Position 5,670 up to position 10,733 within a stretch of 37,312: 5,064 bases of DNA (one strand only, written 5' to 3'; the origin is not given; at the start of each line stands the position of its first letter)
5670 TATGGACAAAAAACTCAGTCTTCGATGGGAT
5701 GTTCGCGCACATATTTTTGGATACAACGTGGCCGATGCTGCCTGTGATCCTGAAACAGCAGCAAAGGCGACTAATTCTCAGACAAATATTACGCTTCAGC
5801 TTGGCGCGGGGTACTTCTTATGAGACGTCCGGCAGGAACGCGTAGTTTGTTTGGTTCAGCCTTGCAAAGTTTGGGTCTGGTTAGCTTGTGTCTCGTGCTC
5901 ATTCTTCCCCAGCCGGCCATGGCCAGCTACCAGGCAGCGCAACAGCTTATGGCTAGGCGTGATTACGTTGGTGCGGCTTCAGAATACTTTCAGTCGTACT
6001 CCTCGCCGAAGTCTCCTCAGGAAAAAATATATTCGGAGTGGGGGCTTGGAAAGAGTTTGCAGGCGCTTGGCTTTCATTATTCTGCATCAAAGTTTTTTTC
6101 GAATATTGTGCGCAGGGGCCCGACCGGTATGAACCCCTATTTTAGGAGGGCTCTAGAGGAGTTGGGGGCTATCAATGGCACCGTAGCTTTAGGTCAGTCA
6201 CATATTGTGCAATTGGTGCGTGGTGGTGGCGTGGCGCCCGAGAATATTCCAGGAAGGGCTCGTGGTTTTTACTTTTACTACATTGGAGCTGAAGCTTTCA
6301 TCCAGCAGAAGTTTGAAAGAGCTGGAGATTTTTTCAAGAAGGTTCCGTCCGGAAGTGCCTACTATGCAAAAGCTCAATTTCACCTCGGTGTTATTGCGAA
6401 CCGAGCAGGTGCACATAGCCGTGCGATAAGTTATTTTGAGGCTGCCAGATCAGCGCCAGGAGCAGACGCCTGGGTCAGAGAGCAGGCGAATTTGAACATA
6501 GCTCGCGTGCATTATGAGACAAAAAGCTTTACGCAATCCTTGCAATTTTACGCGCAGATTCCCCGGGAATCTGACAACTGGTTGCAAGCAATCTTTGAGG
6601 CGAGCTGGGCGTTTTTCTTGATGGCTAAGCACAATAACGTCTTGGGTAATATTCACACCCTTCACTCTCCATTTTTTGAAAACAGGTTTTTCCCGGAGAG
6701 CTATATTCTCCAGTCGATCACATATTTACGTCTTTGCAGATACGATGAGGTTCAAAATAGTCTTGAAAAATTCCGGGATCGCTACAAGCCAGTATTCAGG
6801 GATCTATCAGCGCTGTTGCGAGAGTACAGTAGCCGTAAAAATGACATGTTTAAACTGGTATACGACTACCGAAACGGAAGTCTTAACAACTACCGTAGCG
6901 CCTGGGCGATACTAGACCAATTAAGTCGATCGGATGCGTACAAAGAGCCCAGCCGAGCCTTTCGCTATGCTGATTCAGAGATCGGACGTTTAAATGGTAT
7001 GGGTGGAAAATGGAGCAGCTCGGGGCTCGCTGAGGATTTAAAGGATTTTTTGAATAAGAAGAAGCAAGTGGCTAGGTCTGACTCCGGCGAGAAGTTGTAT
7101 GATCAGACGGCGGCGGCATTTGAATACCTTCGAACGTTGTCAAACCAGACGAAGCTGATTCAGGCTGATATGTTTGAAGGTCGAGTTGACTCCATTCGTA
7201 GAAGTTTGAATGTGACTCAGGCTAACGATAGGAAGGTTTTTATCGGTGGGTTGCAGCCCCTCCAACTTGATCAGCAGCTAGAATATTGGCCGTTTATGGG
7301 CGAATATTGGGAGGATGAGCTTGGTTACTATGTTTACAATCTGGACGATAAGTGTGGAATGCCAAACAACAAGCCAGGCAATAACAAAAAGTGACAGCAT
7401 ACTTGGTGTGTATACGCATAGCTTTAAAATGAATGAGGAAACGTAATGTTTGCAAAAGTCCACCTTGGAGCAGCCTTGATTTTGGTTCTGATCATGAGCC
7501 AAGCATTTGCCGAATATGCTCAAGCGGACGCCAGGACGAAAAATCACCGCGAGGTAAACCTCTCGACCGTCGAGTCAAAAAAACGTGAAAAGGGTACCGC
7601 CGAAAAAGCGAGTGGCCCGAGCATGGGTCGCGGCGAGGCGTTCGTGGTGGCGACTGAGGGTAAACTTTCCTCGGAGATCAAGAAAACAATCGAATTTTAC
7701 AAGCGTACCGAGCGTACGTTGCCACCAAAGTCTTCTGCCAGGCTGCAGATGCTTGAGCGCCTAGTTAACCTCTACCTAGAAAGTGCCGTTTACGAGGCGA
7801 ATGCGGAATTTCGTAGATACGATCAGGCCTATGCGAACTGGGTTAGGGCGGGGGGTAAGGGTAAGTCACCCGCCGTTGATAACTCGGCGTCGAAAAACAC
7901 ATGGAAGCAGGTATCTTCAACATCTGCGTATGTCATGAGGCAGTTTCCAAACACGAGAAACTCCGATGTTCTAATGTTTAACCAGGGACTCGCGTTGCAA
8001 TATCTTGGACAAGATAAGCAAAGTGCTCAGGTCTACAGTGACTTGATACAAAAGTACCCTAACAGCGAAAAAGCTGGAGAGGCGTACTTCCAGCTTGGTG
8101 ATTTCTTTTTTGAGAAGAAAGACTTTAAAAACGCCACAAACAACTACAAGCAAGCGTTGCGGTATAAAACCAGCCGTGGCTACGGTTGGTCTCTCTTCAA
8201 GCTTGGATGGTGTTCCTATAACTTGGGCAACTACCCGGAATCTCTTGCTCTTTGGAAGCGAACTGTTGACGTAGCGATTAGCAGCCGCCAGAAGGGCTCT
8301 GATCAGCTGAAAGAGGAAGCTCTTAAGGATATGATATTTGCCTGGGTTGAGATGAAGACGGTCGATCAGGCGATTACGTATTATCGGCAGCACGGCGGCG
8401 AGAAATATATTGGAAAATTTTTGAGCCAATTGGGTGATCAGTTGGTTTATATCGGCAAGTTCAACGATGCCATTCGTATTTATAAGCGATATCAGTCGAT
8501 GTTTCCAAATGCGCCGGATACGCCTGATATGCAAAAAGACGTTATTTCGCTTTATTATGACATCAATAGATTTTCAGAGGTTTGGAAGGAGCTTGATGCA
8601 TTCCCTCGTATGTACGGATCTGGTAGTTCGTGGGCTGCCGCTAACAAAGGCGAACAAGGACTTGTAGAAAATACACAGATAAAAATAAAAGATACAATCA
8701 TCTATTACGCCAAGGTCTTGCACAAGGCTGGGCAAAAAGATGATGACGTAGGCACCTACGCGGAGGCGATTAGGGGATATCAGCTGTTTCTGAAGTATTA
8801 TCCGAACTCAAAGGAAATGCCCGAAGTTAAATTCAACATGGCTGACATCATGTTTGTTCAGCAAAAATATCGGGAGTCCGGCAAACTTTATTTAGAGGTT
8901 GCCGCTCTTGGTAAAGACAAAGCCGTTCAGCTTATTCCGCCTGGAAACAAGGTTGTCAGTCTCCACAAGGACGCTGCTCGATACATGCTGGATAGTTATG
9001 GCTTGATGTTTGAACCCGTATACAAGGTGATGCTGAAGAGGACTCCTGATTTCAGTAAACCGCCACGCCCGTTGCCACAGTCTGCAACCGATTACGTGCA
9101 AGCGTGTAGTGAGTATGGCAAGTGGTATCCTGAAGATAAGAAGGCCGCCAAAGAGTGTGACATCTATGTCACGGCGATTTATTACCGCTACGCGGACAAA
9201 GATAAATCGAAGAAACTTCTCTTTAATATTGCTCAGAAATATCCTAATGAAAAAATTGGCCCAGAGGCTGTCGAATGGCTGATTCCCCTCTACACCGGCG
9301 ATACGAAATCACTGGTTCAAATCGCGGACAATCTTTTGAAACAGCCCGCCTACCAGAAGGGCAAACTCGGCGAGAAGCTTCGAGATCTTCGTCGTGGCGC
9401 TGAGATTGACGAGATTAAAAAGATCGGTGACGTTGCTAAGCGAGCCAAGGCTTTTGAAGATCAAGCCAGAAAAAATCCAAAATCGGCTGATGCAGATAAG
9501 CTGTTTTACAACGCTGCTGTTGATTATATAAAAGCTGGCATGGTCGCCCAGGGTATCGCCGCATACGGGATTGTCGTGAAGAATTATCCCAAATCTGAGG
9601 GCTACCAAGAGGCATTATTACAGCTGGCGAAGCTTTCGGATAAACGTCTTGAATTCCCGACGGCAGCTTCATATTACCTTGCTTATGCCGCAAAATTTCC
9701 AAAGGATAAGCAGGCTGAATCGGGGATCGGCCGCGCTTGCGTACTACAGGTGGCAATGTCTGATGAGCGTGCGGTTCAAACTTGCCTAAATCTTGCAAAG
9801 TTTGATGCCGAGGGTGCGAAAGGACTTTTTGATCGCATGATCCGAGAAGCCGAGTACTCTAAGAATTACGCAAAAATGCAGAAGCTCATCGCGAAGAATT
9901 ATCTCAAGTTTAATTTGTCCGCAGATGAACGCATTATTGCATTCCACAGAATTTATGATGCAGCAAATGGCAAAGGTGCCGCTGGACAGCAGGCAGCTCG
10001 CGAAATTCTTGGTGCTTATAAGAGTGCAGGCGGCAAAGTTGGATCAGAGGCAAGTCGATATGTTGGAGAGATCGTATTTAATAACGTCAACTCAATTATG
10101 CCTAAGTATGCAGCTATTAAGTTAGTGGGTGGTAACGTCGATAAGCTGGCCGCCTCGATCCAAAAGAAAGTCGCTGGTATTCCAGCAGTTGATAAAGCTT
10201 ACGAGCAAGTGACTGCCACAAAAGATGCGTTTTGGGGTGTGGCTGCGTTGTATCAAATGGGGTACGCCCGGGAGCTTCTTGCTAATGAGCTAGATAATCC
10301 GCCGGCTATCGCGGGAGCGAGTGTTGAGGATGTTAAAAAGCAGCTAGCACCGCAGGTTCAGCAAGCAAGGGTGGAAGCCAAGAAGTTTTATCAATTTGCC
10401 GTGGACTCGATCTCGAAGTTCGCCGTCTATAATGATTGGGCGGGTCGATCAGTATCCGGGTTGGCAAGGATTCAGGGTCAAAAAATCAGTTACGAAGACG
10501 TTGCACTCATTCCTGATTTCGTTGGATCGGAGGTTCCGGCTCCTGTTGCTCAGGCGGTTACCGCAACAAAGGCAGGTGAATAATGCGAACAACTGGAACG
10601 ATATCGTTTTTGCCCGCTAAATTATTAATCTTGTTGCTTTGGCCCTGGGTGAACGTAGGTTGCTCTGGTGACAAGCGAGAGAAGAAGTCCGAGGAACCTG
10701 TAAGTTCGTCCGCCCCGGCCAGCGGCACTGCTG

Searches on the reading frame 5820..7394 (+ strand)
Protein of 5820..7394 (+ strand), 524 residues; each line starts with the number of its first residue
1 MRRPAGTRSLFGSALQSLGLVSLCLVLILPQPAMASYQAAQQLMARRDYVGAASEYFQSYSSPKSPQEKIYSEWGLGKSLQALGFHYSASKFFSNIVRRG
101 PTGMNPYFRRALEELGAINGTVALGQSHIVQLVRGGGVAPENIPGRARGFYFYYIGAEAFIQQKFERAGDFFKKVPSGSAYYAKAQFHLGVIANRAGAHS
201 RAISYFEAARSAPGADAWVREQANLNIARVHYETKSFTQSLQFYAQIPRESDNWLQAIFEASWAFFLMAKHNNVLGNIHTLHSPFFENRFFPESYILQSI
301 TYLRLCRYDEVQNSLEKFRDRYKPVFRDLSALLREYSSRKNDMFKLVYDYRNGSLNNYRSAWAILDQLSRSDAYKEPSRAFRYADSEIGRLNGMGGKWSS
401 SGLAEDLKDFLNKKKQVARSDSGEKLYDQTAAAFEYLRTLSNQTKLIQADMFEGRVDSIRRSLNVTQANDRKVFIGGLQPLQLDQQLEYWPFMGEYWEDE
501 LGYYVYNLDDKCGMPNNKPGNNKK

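Call 32: search_protein_families(library=pfam, proteins=[window:5820-7394:+], max_evalue=0.0001)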
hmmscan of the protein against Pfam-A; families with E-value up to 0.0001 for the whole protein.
window:5820-7394:+ (524 aa): 1 family
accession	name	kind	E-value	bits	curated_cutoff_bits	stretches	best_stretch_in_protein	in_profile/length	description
PF13432.12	TPR_16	-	2.8e-06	28.1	32.7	0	183-215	31-64/65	Tetratricopeptide repeat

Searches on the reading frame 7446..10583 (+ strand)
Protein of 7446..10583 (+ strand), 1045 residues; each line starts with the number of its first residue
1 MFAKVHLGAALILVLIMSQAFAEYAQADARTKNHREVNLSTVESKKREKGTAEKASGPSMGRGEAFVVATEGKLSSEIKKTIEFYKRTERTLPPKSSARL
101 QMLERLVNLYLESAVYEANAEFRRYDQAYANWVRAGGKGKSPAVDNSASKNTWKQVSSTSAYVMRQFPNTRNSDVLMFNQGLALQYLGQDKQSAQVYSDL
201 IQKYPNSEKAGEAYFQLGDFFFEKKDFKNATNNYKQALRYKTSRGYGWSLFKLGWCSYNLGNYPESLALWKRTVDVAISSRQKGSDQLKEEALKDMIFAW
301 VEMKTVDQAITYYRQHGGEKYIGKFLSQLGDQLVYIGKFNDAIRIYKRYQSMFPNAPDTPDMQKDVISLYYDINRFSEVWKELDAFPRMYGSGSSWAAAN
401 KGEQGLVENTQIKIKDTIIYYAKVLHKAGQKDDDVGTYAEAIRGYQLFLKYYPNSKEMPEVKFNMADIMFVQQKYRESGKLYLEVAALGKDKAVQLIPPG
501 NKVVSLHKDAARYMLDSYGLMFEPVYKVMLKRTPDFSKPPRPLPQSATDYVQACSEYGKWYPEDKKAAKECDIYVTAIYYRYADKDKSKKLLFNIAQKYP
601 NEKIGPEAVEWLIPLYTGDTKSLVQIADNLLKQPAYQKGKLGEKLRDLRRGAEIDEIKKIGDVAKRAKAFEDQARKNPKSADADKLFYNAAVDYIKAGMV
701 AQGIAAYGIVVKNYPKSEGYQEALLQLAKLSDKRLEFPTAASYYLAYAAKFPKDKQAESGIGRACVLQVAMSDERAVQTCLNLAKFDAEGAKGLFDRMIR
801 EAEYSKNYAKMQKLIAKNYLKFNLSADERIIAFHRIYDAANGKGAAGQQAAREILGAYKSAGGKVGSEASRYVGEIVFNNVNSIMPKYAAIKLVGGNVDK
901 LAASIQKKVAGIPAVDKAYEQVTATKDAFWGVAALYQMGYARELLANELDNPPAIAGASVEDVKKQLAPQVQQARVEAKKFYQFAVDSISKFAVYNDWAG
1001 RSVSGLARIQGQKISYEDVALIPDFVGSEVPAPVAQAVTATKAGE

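Call 32: search_protein_families(library=pfam, proteins=[window:7446-10583:+], max_evalue=0.0001)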
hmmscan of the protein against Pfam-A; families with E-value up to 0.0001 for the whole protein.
window:7446-10583:+ (1045 aa): 8 families
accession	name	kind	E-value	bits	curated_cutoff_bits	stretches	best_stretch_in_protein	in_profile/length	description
PF13174.12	TPR_6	-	3.1e-17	62.4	26.3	0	177-207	3-33/33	Tetratricopeptide repeat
PF07719.23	TPR_2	-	3.1e-14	52.3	27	0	212-240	2-30/34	Tetratricopeptide repeat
PF13432.12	TPR_16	-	1e-09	39.1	32.7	0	179-230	2-50/65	Tetratricopeptide repeat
PF13428.12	TPR_14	-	4.1e-08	33.6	23.5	0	328-358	6-36/44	Tetratricopeptide repeat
PF13424.12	TPR_12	-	6.7e-08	33.1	30.1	0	179-240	8-74/77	Tetratricopeptide repeat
PF13525.12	YfiO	-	1.4e-07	32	25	1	336-468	18-136/203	Outer membrane lipoprotein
PF10602.15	RPN7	-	1e-06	29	29.6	0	302-401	15-114/174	26S proteasome subunit RPN7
PF14559.12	TPR_19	-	1.7e-05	25.5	25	0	222-269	2-47/68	Tetratricopeptide repeat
